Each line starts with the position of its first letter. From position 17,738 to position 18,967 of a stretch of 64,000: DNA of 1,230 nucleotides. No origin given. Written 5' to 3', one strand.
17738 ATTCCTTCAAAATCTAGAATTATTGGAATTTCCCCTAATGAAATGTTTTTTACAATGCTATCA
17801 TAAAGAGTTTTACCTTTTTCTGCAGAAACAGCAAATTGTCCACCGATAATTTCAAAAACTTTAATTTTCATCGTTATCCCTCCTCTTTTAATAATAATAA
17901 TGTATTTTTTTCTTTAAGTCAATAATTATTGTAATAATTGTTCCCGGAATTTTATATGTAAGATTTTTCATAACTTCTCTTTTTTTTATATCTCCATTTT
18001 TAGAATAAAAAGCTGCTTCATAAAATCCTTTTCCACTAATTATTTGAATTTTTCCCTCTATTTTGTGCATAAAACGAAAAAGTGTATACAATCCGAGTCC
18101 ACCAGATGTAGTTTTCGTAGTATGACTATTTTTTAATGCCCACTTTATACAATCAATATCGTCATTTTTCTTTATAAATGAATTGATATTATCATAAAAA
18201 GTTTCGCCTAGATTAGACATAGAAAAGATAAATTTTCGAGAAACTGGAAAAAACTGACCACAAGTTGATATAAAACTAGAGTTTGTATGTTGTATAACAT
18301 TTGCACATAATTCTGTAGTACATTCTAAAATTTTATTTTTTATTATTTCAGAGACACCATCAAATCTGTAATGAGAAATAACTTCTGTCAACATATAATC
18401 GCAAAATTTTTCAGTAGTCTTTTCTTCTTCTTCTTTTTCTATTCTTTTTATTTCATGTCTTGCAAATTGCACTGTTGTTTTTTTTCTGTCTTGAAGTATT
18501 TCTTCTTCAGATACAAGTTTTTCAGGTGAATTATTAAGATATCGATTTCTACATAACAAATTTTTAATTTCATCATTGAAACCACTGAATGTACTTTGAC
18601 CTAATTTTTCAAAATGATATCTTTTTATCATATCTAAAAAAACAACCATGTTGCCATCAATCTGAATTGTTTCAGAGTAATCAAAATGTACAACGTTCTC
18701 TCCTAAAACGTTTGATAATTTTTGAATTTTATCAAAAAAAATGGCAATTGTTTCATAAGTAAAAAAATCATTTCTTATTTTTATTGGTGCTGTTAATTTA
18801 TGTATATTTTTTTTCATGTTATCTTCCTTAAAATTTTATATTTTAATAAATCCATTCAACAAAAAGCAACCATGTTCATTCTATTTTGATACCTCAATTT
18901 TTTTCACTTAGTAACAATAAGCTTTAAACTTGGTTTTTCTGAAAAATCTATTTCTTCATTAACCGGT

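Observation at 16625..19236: HTH, PIN, STAS-like and GHKL-ATPase gene cassette between the tRNA/ncRNA region and the immunity genes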

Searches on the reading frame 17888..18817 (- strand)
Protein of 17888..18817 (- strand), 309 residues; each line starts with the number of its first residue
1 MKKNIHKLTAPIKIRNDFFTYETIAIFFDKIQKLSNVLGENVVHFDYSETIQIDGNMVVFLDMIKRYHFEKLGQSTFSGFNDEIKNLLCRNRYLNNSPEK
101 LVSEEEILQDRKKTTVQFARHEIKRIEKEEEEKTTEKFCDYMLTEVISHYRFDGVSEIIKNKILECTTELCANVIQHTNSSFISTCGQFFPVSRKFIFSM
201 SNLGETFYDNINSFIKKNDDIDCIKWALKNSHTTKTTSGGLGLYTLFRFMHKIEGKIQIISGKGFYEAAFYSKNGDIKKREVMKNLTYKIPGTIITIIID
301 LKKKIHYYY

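Call 3: search_protein_families(library=pfam, proteins=[window:17888-18817:-], max_evalue=1)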
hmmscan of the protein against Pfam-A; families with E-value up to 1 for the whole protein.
window:17888-18817:- (309 aa): 3 families
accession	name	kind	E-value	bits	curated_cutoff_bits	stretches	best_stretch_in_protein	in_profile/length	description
PF17448.7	YqaH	-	0.046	14.5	31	0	28-67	18-58/88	Uncharacterized YqaH-like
PF02341.20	RbcX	-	0.16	12.7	27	0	3-56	4-54/111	RbcX protein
PF13581.12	HATPase_c_2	-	0.26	11.7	27.4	0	154-252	23-111/127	Histidine kinase-like ATPase domain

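Call 4: search_protein_families(library=padloc, proteins=[window:17888-18817:-], max_evalue=1)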
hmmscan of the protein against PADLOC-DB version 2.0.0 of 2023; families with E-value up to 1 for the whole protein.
window:17888-18817:- (309 aa): 1 family
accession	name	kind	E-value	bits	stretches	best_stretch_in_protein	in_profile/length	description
PDLC02342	AbiB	-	0.16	9.5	1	112-195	96-170/220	AbiB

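Call 5: search_protein_families(library=ncbifam, proteins=[window:17888-18817:-], max_evalue=1)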
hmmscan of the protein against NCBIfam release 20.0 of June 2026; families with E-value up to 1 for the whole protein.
window:17888-18817:- (309 aa): 0 families

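Call 6: search_protein_families(library=phrogs, proteins=[window:17888-18817:-], max_evalue=1)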
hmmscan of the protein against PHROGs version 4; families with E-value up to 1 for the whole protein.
window:17888-18817:- (309 aa): 2 families
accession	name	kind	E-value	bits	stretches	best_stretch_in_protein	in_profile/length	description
phrog_3364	-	unknown function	8.1e-25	88.8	1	8-305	7-293/304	-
phrog_16656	-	unknown function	0.11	14.1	1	114-185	3-75/93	-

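Call 12: find_homologous_proteins(query=window:17888-18817:-)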
Query window:17888-18817:- (309 aa): 63 proteins with E <= 0.001 among 1015 candidates.
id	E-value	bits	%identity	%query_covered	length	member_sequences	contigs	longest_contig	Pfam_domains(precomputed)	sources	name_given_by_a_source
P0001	1.5e-164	565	100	82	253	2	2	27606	-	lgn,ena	-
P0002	1.5e-62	230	44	99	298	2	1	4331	-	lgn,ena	-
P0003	1.6e-62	230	44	96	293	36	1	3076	-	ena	-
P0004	2.9e-25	107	32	92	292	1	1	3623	-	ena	-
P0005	4.8e-25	107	42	52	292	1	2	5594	-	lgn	-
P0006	8.9e-25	106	35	72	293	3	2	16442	-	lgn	-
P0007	1.2e-24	105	36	69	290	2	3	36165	-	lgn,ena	-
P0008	4.3e-24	103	35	69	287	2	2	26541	-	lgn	-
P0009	1.2e-23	102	40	52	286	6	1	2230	PF02518.32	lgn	-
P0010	3.9e-23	100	36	61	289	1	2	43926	-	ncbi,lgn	-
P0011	1.9e-22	98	34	65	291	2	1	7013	-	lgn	-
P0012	4.6e-21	94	36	61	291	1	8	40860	-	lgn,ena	-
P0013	6.5e-21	93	38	52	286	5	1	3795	-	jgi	jgi:hypothetical protein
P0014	3.1e-20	91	34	70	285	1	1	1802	-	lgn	-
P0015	3.5e-20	91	36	52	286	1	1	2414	-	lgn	-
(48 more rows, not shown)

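Call 20: find_encoding_contigs(protein=P0002, flank=5000, max_places=3)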
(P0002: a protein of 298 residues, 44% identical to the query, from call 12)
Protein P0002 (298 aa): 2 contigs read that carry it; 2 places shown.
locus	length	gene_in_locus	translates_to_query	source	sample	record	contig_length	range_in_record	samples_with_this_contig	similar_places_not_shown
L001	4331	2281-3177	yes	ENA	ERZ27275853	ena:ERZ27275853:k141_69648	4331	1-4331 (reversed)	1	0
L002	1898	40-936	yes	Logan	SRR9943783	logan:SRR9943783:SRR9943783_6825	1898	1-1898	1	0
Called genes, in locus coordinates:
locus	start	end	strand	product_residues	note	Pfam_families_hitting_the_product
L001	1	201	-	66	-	?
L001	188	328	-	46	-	-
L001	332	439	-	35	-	-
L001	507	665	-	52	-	-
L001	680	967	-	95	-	-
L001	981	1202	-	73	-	-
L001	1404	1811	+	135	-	PF01381:HTH_3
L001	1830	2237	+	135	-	PF06114:Peptidase_M78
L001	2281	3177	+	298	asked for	-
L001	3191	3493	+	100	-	PF14213:DUF4325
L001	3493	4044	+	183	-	-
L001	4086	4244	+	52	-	-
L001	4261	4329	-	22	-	?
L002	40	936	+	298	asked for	-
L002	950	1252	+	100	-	PF14213:DUF4325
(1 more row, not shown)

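Call 21: find_encoding_contigs(protein=P0005, flank=5000, max_places=3)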
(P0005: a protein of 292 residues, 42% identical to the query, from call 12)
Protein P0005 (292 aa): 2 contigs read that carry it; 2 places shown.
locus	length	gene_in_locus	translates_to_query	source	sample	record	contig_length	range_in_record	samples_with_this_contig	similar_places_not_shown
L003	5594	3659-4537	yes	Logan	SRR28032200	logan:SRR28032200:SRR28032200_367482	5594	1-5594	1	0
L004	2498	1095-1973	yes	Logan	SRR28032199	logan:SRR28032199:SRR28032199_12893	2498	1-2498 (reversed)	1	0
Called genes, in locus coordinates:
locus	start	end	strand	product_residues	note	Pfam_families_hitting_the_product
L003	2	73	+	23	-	?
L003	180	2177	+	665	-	PF13588:HSDR_N_2, PF02384:N6_Mtase, PF07669:Eco57I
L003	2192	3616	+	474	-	PF01420:Methylase_S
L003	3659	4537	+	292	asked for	-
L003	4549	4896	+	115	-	PF14213:DUF4325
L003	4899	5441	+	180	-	-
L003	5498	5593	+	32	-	?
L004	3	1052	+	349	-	?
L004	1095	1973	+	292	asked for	-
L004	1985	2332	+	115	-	PF14213:DUF4325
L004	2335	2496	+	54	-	?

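Call 24: find_related_loci(query=A1, collection=genome_contigs, flank=6000)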
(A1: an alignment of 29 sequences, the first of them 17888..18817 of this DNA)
Query A1 (309 aa) in genome_contigs; peptide patterns used: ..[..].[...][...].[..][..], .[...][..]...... (x = any residue, [..] = any of these).
208 stretches matched a pattern; 155 encode a relative of the query (tblastn E <= 1e-3); the best 80 are kept; 80 distinct loci.
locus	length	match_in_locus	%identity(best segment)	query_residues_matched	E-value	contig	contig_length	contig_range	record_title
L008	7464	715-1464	33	32-297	6e-31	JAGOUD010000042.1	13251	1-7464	MAG: Burkholderiales bacterium isolate Gw_Eff_bin_459 Gw_Eff_11184_length_13251_cov_4.499162, whole genome shotgun seque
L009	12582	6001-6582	34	83-297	3e-29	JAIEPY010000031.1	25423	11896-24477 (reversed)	MAG: Burkholderiales bacterium isolate co.spades.DASTOOL.2.5kb_079 c_000000439194, whole genome shotgun sequence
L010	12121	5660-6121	40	138-297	1e-28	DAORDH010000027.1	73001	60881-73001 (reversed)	MAG TPA_asm: Leptospiraceae bacterium isolate AMR_MDS_0885 NODE_146_length_73001_cov_11.955213, whole genome shotgun seq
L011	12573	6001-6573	35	86-297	2e-28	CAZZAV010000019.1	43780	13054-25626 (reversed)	MAG TPA_asm: uncultured Neisseria sp. isolate SRP219642_co4_175 genome assembly, contig: NODE_1267_length_43780_cov_16.5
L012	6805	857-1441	32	82-297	6e-28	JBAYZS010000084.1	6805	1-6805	MAG: Dysgonamonadaceae bacterium isolate SO_2017_CLC_62 scaffold_20838_c1_PH3_2017, whole genome shotgun sequence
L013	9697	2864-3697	26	11-308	6e-28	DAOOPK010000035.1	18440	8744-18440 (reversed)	MAG TPA_asm: Bacteroidales bacterium isolate AMR_MDS_2599 NODE_3663_length_18440_cov_6.985097, whole genome shotgun sequ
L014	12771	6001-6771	30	14-297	3e-27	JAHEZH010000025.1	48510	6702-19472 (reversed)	MAG: Flammeovirgaceae bacterium isolate nzgw147 NODE_419_length_48511_cov_3.498285, whole genome shotgun sequence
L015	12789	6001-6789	28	7-297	5e-27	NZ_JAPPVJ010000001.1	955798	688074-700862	Sphingobacterium sp. UT-1RO-CII-1 Seq1, whole genome shotgun sequence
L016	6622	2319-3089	30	14-297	2e-27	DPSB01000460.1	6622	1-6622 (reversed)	MAG TPA_asm: Cytophagales bacterium isolate UBA11061 contig_10558, whole genome shotgun sequence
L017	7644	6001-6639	34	61-297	8e-27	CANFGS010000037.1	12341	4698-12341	MAG: Neisseriaceae bacterium isolate Jr-14may18-21 genome assembly, contig: Jr-14may18-C8144, whole genome shotgun seque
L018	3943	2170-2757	36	81-297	7e-27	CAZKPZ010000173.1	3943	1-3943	MAG TPA_asm: uncultured Treponema sp. isolate binchicken_co353_8 genome assembly, contig: NODE_55987_length_3943_cov_3.4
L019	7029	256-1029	30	13-297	7e-27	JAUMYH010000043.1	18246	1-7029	MAG: Bacteroidota bacterium isolate S17M_Sa_15 NODE_1453_length_18246_cov_11.193832, whole genome shotgun sequence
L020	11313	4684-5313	34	88-297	1e-26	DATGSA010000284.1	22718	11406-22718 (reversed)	MAG TPA_asm: Flavobacteriaceae bacterium isolate SMAG_U10465 k141_695805, whole genome shotgun sequence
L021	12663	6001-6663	33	55-297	2e-26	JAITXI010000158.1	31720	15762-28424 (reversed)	MAG: Bacteroidales bacterium isolate Zx50_bin47 k119_688185, whole genome shotgun sequence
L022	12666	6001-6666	29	55-297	9e-26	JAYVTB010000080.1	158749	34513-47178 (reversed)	MAG: Cyclobacteriaceae bacterium isolate GL74_DN_metabinner_4_sub GL74_DN_metabinner_4_sub_79, whole genome shotgun sequ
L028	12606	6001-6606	33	55-266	1e-24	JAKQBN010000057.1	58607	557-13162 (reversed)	MAG: bacterium isolate USCA_metabat.126 k141_1049791, whole genome shotgun sequence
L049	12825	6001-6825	26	13-307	4e-23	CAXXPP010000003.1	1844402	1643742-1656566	MAG: uncultured Draconibacterium sp. isolate 714386e1-bc16-422e-93f9-a3f32d7c9c6c genome assembly, contig: contig_3, who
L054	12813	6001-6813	28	14-307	7e-23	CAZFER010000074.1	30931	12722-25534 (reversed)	MAG TPA_asm: uncultured bacterium isolate SRP141376_co4_53 genome assembly, contig: NODE_2654_length_30931_cov_6.969167,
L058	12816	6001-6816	29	14-308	1e-22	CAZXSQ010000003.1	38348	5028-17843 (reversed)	MAG TPA_asm: uncultured bacterium isolate SRP141376_co1_248 genome assembly, contig: NODE_2519_length_38348_cov_3.546706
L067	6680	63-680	31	72-297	3e-22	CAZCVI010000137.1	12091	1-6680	MAG TPA_asm: uncultured Clostridia bacterium isolate binchicken_co113_160 genome assembly, contig: NODE_6234_length_1209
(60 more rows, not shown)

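Call 26: predict_structure(alignment_id=A1)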
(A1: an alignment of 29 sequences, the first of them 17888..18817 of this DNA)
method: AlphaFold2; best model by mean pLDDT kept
length: 309 residues; sequences in the alignment: 29
mean_pLDDT: 88.4   pTM: 0.88
mean pLDDT of the five models: 88.4, 87.5, 87.5, 86.2, 86.0
residues with pLDDT >= 90: 213; 70-90: 65; 50-70: 21; < 50: 10
segments of 3 or more residues with pLDDT < 50: 234-239
pLDDT, mean of each block of 10 residues (from residue 1): 87 94 95 88 90 95 93 87 91 69 60 90 86 94 95 90 93 89 96 95 93 88 92 49 90 96 98 96 98 96 64
secondary structure, 60 per line:
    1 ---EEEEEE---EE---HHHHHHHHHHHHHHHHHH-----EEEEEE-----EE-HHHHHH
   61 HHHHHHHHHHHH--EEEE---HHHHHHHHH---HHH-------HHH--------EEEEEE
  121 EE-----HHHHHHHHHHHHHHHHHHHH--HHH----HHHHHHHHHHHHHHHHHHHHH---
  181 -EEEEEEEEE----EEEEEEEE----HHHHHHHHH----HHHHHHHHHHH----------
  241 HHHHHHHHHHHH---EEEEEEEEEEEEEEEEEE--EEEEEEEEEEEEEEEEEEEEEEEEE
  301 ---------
elements in order: E4-9 H18-35 E41-46 H55-72 E75-78 H82-90 E115-122 H128-147 H157-177 E182-190 E195-202 H207-215 H220-230 H241-252 E256-273 E276-300

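Call 49: find_encoding_contigs(protein=P0003, flank=5000, max_places=2)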
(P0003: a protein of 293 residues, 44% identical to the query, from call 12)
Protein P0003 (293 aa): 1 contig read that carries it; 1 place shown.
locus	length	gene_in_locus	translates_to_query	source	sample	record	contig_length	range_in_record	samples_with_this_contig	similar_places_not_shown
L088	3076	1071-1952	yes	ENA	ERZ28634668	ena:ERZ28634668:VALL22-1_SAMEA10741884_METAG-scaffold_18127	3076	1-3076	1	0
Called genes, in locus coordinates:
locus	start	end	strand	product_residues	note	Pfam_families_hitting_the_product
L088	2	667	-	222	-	?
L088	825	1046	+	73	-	-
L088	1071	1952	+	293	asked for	-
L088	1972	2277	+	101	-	PF14213:DUF4325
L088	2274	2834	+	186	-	-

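Call 50: find_encoding_contigs(protein=P0001, flank=10000, max_places=2)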
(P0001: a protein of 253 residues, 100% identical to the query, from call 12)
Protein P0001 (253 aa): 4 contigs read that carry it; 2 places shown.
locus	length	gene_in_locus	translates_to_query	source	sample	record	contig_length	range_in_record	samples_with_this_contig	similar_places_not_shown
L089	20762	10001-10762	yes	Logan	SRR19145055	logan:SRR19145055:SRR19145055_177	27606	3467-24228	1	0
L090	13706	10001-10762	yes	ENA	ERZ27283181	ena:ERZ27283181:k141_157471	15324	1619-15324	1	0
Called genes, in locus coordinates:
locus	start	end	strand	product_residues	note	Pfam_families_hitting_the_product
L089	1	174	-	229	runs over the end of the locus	-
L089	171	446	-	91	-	-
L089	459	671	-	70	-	-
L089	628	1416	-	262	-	PF16784:HNHc_6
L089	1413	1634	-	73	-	-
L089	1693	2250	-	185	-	-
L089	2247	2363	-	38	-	-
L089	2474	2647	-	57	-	-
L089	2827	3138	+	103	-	-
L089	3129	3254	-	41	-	-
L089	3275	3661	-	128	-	PF00436:SSB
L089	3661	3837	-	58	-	-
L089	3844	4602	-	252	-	PF03837:RecT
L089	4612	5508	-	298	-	PF07083:DUF1351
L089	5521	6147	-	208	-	PF09588:YqaJ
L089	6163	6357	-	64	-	-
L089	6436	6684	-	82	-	-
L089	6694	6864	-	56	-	-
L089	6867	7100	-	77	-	-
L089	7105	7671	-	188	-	-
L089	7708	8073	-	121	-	-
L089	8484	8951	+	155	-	PF12844:HTH_19 (faint), PF01381:HTH_3 (weak)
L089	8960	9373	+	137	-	PF06114:Peptidase_M78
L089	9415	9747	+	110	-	-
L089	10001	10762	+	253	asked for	-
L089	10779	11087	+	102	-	PF14213:DUF4325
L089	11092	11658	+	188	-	-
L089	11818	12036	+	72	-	PF01381:HTH_3 (weak), PF13443:HTH_26 (weak)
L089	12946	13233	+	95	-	-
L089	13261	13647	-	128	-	-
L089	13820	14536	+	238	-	-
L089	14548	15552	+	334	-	-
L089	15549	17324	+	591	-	PF13362:Toprim_3 (weak), PF13662:Toprim_4, PF13155:Toprim_2, PF13481:AAA_25, PF03796:DnaB_C, PF06745:ATPase (weak), PF13401:AAA_22, PF20720:nSTAND3 (faint)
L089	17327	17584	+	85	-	-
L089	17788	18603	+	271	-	PF01145:Band_7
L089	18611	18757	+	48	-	-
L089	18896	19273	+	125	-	PF12844:HTH_19, PF01381:HTH_3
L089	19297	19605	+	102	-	PF04545:Sigma70_r4 (faint), PF08281:Sigma70_r4_2, PF00196:GerE (weak)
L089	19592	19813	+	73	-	-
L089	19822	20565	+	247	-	PF09643:YopX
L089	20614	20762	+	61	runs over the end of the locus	-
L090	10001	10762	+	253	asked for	-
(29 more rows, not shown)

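Call 59: search_protein_families(library=pfam, proteins=[L067:1342-3189:+, L067:3131-3757:+, L028:7647-10820:+, L054:7779-10610:+, L058:8671-10773:+, L049:5363-5980:+], max_evalue=0.001)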
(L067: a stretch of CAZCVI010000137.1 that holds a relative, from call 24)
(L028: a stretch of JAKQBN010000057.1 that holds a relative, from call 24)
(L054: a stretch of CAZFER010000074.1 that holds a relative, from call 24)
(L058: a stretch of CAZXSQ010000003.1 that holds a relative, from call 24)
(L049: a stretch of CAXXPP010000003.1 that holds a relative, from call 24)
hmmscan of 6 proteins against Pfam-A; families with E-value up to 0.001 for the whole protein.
L067:1342-3189:+ (615 aa): 7 families
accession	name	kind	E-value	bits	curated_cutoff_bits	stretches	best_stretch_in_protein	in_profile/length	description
PF13676.11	TIR_2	-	2.9e-10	41.1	28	1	5-115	1-105/122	TIR domain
PF13191.12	AAA_16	-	3.8e-09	37.7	32.6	1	167-292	1-158/167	AAA ATPase domain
PF13374.12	TPR_10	-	7.3e-06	26.3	27.5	1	532-562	2-32/42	Tetratricopeptide repeat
PF01582.25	TIR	-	2.2e-05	24.8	21.3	1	13-103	14-100/179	TIR domain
PF00931.28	NB-ARC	-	3.1e-05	23.8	23.5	1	175-356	5-204/248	NB-ARC domain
PF13181.12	TPR_8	-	0.00039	20.8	25.7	0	535-562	4-31/34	Tetratricopeptide repeat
PF13424.12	TPR_12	-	0.00045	20.8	30.1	1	527-562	40-75/77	Tetratricopeptide repeat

L067:3131-3757:+ (208 aa): 14 families
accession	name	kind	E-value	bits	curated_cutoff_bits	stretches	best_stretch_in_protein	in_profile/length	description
PF13374.12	TPR_10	-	4.5e-60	198.5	27.5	4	26-67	1-42/42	Tetratricopeptide repeat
PF13424.12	TPR_12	-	1.9e-57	191.8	30.1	4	111-185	3-77/77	Tetratricopeptide repeat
PF24885.1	TPR_NPHP3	-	9.4e-48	163.1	100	3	26-143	98-215/239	Nephrocystin-3 TPR domain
PF13181.12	TPR_8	-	1.7e-23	81.2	25.7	2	27-59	1-33/34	Tetratricopeptide repeat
PF07719.23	TPR_2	-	1.3e-14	53.4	27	0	112-142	2-32/34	Tetratricopeptide repeat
PF13431.12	TPR_17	-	1.9e-12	46.9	24.4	0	18-48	5-34/34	Tetratricopeptide repeat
PF17874.7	TPR_MalT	-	2.8e-11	43.7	45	2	25-102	78-155/336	MalT-like TPR region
PF00515.34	TPR_1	-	6.7e-11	42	27.8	0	69-98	1-30/34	Tetratricopeptide repeat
PF08765.17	Mor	-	2.1e-06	28.2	24.9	0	88-115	55-82/107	Mor transcription activator family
PF21505.3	RPN2_N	-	2.8e-06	27.4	27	0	77-102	64-89/296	26S proteasome subunit RPN2, N-terminal domain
PF16811.11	TAtT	-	4.9e-05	23.2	26.5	0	2-32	68-98/263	TRAP transporter T-component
PF13176.12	TPR_7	-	0.00014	22.2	27.9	0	31-58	3-30/36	Tetratricopeptide repeat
PF14357.11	DUF4404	-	0.00019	22.4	27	0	15-41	56-82/83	Domain of unknown function (DUF4404)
PF22718.1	SNaCT13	-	0.00093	19.9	27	0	105-150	78-123/158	Short NACHT-associated C-Terminal domain, family 13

L028:7647-10820:+ (1057 aa): 5 families
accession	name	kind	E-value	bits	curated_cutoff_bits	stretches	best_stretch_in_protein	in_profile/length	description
PF11867.13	T1RH-like_C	-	2.8e-109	365.9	26.8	1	700-1031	2-328/329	Type I restriction enzyme HindI endonuclease subunit-like, C-terminal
PF18766.7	SWI2_SNF2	-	5.3e-79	265.4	26.7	1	269-514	1-219/221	SWI2/SNF2 ATPase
PF04313.20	HSDR_N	-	1.9e-50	171.9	25.1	1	4-210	2-198/198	Type I restriction enzyme R protein N terminus (HSDR_N)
PF22679.2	T1R_D3-like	-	7.5e-22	78.9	27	1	615-683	86-156/158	Type I restriction enzyme subunit R domain 3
PF04851.21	ResIII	-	6.6e-20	72.1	22.5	1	276-447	10-163/164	Type III restriction enzyme, res subunit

L054:7779-10610:+ (943 aa): 4 families
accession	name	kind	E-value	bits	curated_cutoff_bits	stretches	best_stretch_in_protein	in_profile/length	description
PF00271.37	Helicase_C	-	4.1e-25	88.6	23.5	1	480-585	10-110/110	Helicase conserved C-terminal domain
PF00176.29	SNF2-rel_dom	-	1.1e-16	61.2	24.9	1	102-319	10-199/290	SNF2-related domain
PF04851.21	ResIII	-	1.7e-10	41.5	22.5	1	91-284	5-163/164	Type III restriction enzyme, res subunit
PF00270.35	DEAD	-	3.5e-05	24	26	1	92-285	2-162/167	DEAD/DEAH box helicase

L058:8671-10773:+ (700 aa): 2 families
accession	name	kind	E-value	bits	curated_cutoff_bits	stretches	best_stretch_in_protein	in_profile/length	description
PF13304.12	AAA_21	-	4e-08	34.1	27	1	413-640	84-303/304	AAA domain, putative AbiEii toxin, Type IV TA system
PF02463.25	SMC_N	-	5.1e-07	29.8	40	1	68-648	19-210/220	RecF/RecN/SMC N terminal domain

L049:5363-5980:+ (205 aa): 1 family
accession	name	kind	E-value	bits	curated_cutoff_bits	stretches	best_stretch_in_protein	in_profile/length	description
PF01420.25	Methylase_S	-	6.5e-11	43.2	22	1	2-172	10-167/168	Type I restriction modification DNA specificity domain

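Call 68: search_protein_families(library=pfam, alignment_id=A6, max_evalue=0.00001)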
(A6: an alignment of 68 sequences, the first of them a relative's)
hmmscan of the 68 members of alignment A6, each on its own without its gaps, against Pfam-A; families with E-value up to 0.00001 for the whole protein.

A. member 1, L008:2524-5355:- (943 aa): 3 families
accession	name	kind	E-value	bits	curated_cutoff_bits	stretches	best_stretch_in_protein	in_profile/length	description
PF00476.26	DNA_pol_A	-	9.1e-146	486.1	34.3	1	565-940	3-380/381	DNA polymerase family A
PF02739.22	5_3_exonuc_N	-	2.4e-51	174.1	34.3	1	16-176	2-163/164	5'-3' exonuclease, N-terminal resolvase-like domain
PF01367.25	5_3_exonuc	-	8.7e-25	87.5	40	1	178-262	1-86/97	5'-3' exonuclease, C-terminal SAM fold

B. families by the number of members that match (of 68 scanned): 97 families (the first 25 are shown)
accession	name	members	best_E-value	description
PF01420.25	Methylase_S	5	1.7e-35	Type I restriction modification DNA specificity domain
PF18766.7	SWI2_SNF2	4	6.7e-83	SWI2/SNF2 ATPase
PF04313.20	HSDR_N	4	1.9e-50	Type I restriction enzyme R protein N terminus (HSDR_N)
PF22679.2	T1R_D3-like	4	4.6e-23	Type I restriction enzyme subunit R domain 3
PF04851.21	ResIII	4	6.6e-22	Type III restriction enzyme, res subunit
PF11867.13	T1RH-like_C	3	2.8e-117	Type I restriction enzyme HindI endonuclease subunit-like, C-terminal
PF07669.17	Eco57I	3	2.4e-42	Eco57I restriction-modification methylase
PF02384.22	N6_Mtase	3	2.2e-27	N-6 DNA Methylase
PF14088.11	DUF4268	2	3.2e-30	Domain of unknown function (DUF4268)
PF00005.33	ABC_tran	2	7.5e-29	ABC transporter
PF00589.27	Phage_integrase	2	3e-24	Phage integrase family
PF12950.13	TaqI_C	2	7.2e-11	TaqI-like C-terminal specificity domain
PF13505.12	OMP_b-brl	2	5.4e-07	Outer membrane protein beta-barrel domain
PF14057.11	GGGtGRT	1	5.6e-195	GGGtGRT protein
PF00476.26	DNA_pol_A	1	9.1e-146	DNA polymerase family A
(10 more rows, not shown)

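Call 69: search_protein_families(library=pfam, alignment_id=A7, max_evalue=0.00001)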
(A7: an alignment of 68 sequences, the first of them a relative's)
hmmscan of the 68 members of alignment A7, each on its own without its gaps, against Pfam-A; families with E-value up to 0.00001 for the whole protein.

A. member 1, L048:6302-9469:+ (1055 aa): 5 families
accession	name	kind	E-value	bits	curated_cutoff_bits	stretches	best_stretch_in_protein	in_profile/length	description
PF11867.13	T1RH-like_C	-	1.3e-119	399.8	26.8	1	713-1050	1-328/329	Type I restriction enzyme HindI endonuclease subunit-like, C-terminal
PF18766.7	SWI2_SNF2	-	3.3e-82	275.8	26.7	1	270-528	1-220/221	SWI2/SNF2 ATPase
PF04313.20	HSDR_N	-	1.1e-47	162.9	25.1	1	4-206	2-193/198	Type I restriction enzyme R protein N terminus (HSDR_N)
PF22679.2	T1R_D3-like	-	7.2e-21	75.7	27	1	629-696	87-156/158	Type I restriction enzyme subunit R domain 3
PF04851.21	ResIII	-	9.5e-19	68.3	22.5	1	283-461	20-163/164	Type III restriction enzyme, res subunit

B. families by the number of members that match (of 68 scanned): 100 families (the first 25 are shown)
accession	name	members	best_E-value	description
PF04851.21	ResIII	6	2.5e-19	Type III restriction enzyme, res subunit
PF18766.7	SWI2_SNF2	5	3.3e-82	SWI2/SNF2 ATPase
PF04313.20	HSDR_N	5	5.8e-56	Type I restriction enzyme R protein N terminus (HSDR_N)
PF22679.2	T1R_D3-like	5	3.5e-23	Type I restriction enzyme subunit R domain 3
PF11867.13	T1RH-like_C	4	3.9e-129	Type I restriction enzyme HindI endonuclease subunit-like, C-terminal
PF01420.25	Methylase_S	4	5.2e-43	Type I restriction modification DNA specificity domain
PF19570.5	DUF6088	2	2.1e-72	Family of unknown function (DUF6088)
PF01555.25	N6_N4_Mtase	2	5.8e-20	DNA methylase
PF04055.27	Radical_SAM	2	2.3e-16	Radical SAM superfamily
PF13186.11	SPASM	2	2.1e-10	Iron-sulfur cluster-binding domain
PF13191.12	AAA_16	2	3.8e-09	AAA ATPase domain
PF00113.28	Enolase_C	1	3.5e-128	Enolase, C-terminal TIM barrel domain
PF00209.24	SNF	1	1.3e-124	Sodium:neurotransmitter symporter family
PF02569.21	Pantoate_ligase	1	1.8e-104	Pantoate-beta-alanine ligase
PF01262.27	AlaDh_PNT_C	1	7.5e-89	Alanine dehydrogenase/PNT, C-terminal domain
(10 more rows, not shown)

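Call 79: search_protein_families(library=pfam, proteins=[L088:2-667:-, L088:825-1046:+, L001:4086-4244:+], max_evalue=0.01)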
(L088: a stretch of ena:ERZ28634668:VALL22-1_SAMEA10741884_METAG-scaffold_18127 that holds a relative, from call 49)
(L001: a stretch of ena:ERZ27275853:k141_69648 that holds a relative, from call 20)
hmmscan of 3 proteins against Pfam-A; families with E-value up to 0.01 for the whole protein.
L088:2-667:- (222 aa): 1 family
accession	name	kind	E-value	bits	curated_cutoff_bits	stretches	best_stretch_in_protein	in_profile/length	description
PF04055.27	Radical_SAM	-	2.1e-17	64.2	29.5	1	23-189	2-164/166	Radical SAM superfamily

L088:825-1046:+ (73 aa): 0 families

L001:4086-4244:+ (52 aa): 0 families
